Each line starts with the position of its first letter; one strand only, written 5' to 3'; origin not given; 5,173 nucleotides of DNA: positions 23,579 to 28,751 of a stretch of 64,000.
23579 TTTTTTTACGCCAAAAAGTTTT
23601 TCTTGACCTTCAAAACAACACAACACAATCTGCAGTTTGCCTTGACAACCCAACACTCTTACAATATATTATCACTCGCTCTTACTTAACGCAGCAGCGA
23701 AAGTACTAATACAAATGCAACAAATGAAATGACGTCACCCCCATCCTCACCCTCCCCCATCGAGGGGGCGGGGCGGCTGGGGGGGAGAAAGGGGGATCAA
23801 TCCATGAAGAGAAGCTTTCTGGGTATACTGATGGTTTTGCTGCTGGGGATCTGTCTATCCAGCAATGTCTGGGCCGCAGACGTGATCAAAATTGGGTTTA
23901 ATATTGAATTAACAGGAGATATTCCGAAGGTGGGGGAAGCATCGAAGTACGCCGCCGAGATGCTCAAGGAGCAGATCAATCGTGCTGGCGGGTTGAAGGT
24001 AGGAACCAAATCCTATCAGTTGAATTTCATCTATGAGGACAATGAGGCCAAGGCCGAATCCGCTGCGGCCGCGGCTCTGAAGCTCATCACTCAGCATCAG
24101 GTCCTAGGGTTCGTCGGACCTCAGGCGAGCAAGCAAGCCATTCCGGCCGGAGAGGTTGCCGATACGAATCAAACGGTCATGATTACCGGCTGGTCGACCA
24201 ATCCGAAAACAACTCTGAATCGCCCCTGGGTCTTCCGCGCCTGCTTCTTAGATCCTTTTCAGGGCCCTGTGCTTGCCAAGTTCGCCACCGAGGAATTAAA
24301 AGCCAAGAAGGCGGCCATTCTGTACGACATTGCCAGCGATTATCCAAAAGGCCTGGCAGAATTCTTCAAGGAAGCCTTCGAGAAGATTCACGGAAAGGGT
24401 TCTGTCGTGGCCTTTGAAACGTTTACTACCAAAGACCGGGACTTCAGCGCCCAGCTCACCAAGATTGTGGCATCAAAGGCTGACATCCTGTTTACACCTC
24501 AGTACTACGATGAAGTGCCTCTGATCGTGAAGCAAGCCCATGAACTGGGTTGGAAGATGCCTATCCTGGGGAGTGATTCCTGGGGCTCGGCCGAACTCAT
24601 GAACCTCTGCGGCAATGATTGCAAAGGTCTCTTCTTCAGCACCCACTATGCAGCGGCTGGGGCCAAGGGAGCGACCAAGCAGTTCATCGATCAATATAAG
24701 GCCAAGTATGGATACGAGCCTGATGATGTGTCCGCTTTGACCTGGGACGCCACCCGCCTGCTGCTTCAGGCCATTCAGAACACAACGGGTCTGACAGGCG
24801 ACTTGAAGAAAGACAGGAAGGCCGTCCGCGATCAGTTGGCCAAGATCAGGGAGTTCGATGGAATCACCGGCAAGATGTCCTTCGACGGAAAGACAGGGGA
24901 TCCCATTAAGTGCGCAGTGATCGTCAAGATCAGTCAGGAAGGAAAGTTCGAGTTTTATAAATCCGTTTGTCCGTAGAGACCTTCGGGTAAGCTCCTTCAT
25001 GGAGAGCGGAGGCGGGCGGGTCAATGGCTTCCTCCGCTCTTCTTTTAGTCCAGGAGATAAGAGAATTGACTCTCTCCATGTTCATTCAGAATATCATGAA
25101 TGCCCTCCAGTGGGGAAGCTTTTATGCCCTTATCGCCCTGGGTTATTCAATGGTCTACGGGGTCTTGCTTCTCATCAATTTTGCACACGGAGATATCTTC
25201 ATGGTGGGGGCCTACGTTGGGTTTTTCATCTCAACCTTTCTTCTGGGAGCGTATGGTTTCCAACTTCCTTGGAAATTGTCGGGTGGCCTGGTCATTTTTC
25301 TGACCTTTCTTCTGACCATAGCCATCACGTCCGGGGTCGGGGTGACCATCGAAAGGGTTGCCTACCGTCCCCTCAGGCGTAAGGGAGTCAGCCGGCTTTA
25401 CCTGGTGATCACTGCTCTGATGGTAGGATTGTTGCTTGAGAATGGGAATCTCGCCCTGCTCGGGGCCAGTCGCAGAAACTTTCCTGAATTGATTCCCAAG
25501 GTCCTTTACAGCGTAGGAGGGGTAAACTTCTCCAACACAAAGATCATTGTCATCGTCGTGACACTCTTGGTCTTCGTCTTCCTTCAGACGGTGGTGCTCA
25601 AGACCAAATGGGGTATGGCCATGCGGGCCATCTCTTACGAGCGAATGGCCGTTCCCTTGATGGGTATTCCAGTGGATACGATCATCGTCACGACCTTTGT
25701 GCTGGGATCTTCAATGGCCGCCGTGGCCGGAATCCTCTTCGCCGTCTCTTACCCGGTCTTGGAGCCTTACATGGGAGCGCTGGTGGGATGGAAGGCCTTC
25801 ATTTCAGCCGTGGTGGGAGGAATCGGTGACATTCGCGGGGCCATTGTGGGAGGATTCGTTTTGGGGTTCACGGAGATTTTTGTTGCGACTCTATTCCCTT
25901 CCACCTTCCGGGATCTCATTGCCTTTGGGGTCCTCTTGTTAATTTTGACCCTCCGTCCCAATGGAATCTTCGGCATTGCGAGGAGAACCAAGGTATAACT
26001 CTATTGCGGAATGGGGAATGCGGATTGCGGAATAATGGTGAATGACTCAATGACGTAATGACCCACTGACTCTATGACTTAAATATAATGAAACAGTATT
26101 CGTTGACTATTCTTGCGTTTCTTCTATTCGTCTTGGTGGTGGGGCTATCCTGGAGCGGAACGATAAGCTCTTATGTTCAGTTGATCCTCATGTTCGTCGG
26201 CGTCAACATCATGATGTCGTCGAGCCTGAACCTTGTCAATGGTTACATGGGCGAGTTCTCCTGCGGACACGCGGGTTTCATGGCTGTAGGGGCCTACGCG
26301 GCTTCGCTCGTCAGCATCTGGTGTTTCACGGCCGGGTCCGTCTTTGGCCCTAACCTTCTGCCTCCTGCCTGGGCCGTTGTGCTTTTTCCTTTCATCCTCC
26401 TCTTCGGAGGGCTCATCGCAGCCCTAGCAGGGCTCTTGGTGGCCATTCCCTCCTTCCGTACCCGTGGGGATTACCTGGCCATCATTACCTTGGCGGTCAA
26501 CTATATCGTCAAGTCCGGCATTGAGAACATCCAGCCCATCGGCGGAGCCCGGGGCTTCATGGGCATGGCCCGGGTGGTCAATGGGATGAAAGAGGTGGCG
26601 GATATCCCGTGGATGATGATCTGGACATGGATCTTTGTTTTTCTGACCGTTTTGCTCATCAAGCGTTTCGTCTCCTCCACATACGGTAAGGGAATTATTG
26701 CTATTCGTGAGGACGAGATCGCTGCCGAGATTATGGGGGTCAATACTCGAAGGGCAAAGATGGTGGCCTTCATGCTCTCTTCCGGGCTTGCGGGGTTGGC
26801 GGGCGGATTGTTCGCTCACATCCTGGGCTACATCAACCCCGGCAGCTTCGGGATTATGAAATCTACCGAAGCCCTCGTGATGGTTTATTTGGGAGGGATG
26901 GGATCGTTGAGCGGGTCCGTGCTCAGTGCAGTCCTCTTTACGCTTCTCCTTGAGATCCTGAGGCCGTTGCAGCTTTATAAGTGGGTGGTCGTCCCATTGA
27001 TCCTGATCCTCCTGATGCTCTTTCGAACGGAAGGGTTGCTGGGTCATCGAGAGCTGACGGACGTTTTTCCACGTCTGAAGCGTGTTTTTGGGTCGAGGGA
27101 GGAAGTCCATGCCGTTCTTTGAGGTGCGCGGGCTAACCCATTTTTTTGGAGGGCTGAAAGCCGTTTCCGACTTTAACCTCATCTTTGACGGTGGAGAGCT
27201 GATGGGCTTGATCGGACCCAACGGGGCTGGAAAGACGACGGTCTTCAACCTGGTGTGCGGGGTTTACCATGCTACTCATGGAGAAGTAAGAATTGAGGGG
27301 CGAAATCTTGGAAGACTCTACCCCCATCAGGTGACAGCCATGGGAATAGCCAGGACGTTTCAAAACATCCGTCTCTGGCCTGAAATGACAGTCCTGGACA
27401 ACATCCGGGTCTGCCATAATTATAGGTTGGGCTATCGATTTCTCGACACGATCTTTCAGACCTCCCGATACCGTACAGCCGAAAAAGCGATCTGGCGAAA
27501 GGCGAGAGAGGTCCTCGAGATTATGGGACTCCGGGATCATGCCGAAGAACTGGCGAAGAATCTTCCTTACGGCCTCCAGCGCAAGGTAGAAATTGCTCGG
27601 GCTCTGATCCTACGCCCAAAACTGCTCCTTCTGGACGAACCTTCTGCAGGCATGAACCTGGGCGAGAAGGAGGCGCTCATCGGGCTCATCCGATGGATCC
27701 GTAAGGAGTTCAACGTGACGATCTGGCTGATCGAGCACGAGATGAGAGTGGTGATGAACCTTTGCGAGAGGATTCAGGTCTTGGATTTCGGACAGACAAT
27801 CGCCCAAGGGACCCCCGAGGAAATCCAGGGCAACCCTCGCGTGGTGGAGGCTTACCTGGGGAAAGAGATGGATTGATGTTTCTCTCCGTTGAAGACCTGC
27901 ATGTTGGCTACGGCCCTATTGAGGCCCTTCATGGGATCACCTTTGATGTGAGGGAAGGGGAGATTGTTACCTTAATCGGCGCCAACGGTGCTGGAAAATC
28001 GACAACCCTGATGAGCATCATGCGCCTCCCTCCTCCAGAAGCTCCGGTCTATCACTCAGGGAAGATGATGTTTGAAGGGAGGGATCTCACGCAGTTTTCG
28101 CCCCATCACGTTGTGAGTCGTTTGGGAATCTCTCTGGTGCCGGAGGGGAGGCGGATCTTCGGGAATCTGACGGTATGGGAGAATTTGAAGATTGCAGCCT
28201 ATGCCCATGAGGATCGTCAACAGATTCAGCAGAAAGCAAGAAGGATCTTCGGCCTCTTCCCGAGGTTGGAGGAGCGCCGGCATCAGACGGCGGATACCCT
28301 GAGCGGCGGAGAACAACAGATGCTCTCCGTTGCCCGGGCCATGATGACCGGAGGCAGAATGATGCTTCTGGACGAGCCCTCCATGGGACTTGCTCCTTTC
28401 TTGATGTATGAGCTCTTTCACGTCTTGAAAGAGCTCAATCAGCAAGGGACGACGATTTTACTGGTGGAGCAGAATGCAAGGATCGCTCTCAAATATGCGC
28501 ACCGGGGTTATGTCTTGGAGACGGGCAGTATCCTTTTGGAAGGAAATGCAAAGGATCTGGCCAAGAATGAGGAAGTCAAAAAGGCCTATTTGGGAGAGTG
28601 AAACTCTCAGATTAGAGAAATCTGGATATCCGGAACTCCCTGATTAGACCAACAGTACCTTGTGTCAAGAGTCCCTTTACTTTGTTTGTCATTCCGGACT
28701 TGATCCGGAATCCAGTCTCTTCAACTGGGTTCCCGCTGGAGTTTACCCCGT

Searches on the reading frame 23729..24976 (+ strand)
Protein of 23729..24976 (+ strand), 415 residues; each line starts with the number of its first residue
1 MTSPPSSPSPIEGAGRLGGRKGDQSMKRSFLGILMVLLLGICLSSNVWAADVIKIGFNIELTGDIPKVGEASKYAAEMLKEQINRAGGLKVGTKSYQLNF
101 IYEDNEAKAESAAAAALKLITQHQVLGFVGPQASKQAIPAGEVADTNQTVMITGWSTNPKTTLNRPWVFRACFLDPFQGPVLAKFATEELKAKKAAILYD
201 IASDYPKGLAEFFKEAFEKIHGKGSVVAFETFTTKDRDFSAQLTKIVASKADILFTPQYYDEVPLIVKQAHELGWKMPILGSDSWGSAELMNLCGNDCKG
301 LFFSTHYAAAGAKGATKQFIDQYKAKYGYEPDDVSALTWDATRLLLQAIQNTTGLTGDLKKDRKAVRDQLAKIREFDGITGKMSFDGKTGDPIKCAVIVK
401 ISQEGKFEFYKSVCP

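Call 40: search_protein_families(library=pfam, proteins=[window:23729-24976:+], max_evalue=0.00001)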
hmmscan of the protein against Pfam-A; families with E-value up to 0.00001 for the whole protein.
window:23729-24976:+ (415 aa): 3 families
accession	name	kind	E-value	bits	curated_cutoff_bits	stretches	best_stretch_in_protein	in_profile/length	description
PF13458.12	Peripla_BP_6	-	1.5e-56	193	31.7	1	53-405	2-342/343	Periplasmic binding protein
PF01094.35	ANF_receptor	-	1.8e-21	77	25.4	1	75-387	5-336/353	Receptor family ligand binding region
PF13433.12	Peripla_BP_5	-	7.2e-14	52.1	27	1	185-409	127-344/363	Periplasmic binding protein domain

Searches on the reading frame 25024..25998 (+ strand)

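Call 40: search_protein_families(library=pfam, proteins=[window:25024-25998:+], max_evalue=0.00001)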
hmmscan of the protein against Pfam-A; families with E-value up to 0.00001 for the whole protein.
window:25024-25998:+ (324 aa): 1 family
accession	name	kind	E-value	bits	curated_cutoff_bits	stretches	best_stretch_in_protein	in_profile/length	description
PF02653.21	BPD_transp_2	-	1.5e-36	126.4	26.8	1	24-308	2-269/269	Branched-chain amino acid transport system / permease component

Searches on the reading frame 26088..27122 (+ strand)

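Call 41: search_protein_families(library=pfam, proteins=[window:26088-27122:+], max_evalue=0.00001)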
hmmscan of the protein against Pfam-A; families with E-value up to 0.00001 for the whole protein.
window:26088-27122:+ (344 aa): 1 family
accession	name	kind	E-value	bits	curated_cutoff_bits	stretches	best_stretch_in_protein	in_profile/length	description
PF02653.21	BPD_transp_2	-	1.3e-34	120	26.8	1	33-310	5-268/269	Branched-chain amino acid transport system / permease component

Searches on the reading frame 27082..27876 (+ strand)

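Call 41: search_protein_families(library=pfam, proteins=[window:27082-27876:+], max_evalue=0.00001)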
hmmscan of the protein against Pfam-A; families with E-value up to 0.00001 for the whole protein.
window:27082-27876:+ (264 aa): 3 families
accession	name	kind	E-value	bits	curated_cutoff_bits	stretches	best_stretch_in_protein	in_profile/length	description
PF00005.33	ABC_tran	-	2.4e-29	103.1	25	1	29-188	2-136/137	ABC transporter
PF12399.14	BCA_ABC_TP_C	-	2.6e-12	46.5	25.5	1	238-262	1-25/27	Branched-chain amino acid ATP-binding cassette transporter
PF13304.12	AAA_21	-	5.1e-06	27.2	27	0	40-57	1-18/304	AAA domain, putative AbiEii toxin, Type IV TA system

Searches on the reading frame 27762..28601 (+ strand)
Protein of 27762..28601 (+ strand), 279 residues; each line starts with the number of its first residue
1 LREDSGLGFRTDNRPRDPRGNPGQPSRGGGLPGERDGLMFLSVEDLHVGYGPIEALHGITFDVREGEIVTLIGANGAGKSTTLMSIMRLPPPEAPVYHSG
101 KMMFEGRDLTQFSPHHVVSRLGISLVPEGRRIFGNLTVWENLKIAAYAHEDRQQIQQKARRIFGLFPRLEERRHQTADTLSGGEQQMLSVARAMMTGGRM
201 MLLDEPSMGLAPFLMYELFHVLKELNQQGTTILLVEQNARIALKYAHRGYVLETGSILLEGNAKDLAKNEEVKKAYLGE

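Call 41: search_protein_families(library=pfam, proteins=[window:27762-28601:+], max_evalue=0.00001)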
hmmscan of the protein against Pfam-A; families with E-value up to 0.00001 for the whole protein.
window:27762-28601:+ (279 aa): 2 families
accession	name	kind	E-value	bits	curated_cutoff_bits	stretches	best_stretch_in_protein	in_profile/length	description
PF00005.33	ABC_tran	-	9.5e-29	101.2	25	1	56-207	1-136/137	ABC transporter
PF13304.12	AAA_21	-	2.4e-08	34.8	27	0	176-234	234-295/304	AAA domain, putative AbiEii toxin, Type IV TA system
